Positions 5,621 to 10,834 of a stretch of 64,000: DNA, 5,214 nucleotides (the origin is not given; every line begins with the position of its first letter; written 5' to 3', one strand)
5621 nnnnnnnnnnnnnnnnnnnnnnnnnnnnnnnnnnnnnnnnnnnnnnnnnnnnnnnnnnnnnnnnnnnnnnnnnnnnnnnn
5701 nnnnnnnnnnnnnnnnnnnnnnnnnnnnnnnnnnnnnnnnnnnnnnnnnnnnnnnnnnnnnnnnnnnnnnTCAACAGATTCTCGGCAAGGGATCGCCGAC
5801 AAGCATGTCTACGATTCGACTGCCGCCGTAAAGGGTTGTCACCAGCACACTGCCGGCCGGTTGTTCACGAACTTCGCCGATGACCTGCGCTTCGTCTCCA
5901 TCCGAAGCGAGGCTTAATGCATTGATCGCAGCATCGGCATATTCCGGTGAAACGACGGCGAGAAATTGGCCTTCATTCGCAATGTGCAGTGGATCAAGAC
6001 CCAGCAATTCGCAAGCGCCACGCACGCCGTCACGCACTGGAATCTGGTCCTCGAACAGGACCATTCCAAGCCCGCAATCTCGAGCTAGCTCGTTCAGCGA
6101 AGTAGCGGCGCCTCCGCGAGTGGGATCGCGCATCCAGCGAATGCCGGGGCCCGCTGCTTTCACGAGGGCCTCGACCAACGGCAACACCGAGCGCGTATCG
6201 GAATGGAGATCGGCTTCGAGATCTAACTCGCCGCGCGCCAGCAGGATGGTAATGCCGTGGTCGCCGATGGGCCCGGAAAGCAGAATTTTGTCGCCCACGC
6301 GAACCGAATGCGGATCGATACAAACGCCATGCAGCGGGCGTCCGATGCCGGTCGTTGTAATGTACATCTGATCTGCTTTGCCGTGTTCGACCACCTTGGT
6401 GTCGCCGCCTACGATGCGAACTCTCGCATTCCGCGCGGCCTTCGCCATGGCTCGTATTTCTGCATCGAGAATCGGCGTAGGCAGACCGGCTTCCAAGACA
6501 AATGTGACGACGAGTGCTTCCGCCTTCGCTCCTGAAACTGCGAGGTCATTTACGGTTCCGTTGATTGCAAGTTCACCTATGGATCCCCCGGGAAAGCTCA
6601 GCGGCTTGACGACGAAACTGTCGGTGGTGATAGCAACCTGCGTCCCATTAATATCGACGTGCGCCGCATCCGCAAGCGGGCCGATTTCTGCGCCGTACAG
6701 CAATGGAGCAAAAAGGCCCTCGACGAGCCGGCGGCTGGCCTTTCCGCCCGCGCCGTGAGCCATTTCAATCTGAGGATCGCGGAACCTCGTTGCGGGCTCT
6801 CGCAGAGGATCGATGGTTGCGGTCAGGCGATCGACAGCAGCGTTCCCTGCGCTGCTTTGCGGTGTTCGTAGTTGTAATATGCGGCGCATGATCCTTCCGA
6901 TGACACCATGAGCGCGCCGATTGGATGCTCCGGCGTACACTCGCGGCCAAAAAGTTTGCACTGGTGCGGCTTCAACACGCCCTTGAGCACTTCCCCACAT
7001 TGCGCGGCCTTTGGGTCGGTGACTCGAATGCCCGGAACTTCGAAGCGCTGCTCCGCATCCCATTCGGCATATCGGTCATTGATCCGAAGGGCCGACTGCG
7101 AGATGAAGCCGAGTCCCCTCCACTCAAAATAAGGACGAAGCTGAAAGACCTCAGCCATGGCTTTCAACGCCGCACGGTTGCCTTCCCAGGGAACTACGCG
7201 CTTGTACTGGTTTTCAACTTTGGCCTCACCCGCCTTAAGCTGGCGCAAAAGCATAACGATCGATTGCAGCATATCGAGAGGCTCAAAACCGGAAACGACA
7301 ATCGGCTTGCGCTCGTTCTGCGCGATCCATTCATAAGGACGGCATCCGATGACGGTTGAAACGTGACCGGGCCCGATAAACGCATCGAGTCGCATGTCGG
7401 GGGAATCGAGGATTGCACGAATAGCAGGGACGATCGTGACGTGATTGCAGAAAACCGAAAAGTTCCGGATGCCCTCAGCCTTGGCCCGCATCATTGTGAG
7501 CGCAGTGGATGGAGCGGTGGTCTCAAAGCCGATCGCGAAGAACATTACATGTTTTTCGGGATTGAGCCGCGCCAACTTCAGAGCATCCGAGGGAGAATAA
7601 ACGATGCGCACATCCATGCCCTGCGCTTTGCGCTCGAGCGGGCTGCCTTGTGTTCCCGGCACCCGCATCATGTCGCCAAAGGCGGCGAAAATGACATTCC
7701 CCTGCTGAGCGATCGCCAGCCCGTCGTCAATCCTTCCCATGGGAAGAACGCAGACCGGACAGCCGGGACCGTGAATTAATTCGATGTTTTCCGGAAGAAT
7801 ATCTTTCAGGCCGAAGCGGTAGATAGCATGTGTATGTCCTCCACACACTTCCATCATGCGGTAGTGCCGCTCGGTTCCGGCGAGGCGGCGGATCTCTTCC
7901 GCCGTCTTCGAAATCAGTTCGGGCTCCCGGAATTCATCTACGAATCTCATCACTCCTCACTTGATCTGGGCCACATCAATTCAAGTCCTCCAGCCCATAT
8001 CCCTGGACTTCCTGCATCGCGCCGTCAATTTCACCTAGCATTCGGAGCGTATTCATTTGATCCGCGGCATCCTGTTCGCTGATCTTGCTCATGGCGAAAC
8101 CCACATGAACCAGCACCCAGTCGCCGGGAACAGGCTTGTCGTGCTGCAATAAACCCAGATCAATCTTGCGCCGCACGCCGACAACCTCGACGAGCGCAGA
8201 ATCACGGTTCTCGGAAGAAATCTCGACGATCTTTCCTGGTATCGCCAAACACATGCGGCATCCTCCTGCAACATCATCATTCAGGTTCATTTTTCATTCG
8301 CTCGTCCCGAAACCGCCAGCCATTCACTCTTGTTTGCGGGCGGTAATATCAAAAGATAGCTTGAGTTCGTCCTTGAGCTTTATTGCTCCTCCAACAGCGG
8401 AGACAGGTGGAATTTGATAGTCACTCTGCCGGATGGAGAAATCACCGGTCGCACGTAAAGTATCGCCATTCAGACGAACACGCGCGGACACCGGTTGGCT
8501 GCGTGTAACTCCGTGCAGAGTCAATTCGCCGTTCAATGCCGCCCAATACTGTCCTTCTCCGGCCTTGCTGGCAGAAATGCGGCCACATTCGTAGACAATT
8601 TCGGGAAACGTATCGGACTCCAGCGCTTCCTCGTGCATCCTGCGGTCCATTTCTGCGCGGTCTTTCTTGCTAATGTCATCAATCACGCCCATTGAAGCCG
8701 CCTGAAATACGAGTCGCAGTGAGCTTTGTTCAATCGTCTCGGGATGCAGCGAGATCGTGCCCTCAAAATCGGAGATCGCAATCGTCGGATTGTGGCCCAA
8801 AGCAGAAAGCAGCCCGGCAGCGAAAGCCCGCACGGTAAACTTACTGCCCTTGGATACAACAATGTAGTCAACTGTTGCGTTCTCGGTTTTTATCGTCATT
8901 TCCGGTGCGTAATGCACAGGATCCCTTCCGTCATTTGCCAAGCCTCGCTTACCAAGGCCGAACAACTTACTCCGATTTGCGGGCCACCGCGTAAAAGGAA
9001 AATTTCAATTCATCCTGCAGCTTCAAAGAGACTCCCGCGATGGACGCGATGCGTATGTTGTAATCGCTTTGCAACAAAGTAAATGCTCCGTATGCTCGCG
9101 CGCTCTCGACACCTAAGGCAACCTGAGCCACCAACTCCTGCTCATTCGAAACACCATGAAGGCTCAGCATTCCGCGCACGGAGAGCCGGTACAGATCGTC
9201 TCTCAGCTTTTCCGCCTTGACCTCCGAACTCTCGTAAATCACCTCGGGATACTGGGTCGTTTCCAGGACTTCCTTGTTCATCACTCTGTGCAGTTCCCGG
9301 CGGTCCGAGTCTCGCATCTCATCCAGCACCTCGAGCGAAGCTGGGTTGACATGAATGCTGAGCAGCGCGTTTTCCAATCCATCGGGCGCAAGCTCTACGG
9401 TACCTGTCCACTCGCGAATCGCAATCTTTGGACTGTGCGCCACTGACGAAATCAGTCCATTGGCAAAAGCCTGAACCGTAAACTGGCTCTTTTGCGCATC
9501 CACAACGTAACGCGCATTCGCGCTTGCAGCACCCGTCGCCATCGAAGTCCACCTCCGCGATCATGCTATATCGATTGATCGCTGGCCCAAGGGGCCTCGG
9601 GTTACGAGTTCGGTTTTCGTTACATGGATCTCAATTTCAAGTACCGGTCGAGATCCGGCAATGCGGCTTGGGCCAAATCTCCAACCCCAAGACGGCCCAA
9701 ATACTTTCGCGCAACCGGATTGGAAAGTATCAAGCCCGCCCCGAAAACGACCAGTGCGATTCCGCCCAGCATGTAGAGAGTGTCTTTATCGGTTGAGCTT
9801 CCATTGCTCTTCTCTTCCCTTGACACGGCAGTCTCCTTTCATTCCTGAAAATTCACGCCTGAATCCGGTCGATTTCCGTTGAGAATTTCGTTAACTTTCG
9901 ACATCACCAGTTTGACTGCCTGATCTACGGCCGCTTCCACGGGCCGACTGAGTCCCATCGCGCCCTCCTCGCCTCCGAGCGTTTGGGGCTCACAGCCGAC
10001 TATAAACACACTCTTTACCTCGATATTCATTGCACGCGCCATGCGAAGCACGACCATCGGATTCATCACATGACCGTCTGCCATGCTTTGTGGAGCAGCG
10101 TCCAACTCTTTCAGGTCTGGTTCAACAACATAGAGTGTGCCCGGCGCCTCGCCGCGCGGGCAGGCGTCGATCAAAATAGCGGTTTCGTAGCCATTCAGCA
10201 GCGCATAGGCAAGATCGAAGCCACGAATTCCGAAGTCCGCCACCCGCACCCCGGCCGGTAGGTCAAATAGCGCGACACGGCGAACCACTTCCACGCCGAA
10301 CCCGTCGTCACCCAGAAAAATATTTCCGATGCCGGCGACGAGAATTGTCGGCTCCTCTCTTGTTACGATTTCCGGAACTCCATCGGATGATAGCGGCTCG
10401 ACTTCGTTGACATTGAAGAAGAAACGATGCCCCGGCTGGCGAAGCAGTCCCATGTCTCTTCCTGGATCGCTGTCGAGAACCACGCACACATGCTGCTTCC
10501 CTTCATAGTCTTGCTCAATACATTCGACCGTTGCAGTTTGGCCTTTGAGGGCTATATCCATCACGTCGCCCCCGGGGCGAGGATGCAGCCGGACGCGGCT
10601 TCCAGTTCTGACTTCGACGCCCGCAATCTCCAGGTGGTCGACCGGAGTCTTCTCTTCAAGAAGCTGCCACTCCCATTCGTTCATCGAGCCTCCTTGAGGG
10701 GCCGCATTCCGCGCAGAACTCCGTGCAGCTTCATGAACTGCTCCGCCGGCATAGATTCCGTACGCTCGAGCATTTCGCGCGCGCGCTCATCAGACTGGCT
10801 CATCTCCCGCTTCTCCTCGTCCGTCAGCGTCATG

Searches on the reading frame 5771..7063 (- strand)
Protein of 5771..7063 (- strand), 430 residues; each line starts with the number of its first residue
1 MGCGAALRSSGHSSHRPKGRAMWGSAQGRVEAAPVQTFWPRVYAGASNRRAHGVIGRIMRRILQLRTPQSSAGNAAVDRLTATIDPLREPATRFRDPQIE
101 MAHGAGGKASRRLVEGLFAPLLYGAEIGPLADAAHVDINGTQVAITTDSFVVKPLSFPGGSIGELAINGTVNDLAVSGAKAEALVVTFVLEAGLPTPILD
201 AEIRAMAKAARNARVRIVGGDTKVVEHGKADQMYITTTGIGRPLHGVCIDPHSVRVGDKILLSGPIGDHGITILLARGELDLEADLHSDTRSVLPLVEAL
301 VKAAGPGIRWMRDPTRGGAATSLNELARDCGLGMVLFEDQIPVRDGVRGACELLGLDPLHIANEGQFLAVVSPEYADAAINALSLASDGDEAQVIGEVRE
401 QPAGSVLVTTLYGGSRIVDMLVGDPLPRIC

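Call 32: search_protein_families(library=pfam, proteins=[window:5771-7063:-], max_evalue=0.001)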
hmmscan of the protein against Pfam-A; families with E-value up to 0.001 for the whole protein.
window:5771-7063:- (430 aa): 2 families
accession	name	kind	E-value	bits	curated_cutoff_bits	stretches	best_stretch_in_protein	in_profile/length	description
PF02769.27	AIRS_C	-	1.2e-25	91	23.1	1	255-407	1-154/156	AIR synthase related protein, C-terminal domain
PF00586.29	AIRS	-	4.2e-19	69.5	24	1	132-242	3-111/112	AIR synthase related protein, N-terminal domain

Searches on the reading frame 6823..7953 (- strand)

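Call 32: search_protein_families(library=pfam, proteins=[window:6823-7953:-], max_evalue=0.001)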
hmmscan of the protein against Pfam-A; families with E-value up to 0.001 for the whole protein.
window:6823-7953:- (376 aa): 1 family
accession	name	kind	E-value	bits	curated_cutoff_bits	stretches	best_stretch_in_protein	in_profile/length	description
PF01924.21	HypD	-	3.6e-153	510.3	25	1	13-363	2-351/351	Hydrogenase formation hypA family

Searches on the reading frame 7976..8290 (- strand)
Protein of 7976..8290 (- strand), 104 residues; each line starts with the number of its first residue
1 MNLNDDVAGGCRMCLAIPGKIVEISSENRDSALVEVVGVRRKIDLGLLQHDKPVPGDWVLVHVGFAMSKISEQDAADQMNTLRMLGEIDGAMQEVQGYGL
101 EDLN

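Call 32: search_protein_families(library=pfam, proteins=[window:7976-8290:-], max_evalue=0.001)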
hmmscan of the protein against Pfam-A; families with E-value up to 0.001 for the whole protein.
window:7976-8290:- (104 aa): 1 family
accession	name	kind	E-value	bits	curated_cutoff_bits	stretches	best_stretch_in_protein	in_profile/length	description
PF01455.23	HupF_HypC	-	3.3e-24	85.3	28.5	1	13-81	1-64/65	HupF/HypC family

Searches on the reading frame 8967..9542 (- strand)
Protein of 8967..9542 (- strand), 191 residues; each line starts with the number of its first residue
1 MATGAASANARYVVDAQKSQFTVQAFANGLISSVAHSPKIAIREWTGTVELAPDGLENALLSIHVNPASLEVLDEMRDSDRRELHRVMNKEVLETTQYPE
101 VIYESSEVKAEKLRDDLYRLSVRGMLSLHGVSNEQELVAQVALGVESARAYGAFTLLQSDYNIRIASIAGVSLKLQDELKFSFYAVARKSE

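Call 32: search_protein_families(library=pfam, proteins=[window:8967-9542:-], max_evalue=0.001)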
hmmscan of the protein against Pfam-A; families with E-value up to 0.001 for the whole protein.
window:8967-9542:- (191 aa): 1 family
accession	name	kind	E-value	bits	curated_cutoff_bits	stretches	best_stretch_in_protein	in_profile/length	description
PF04264.18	YceI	-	2.6e-14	54.3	23.7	1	12-185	1-148/150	YceI-like domain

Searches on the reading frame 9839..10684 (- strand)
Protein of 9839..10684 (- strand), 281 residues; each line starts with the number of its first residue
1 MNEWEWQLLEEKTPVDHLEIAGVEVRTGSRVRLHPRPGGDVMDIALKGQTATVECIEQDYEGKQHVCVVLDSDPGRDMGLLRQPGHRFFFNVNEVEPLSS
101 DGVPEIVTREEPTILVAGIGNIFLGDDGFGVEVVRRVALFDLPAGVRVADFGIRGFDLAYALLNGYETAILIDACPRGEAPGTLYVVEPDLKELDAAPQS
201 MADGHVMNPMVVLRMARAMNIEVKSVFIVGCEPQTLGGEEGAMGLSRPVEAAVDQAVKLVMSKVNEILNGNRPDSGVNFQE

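Call 5: search_protein_families(library=pfam, proteins=[window:9839-10684:-], max_evalue=0.01)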
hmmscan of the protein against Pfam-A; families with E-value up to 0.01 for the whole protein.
window:9839-10684:- (281 aa): 1 family
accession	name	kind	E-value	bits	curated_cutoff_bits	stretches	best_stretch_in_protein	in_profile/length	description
PF01750.23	HycI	-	3.4e-11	43.5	23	1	133-262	3-129/130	Hydrogenase maturation protease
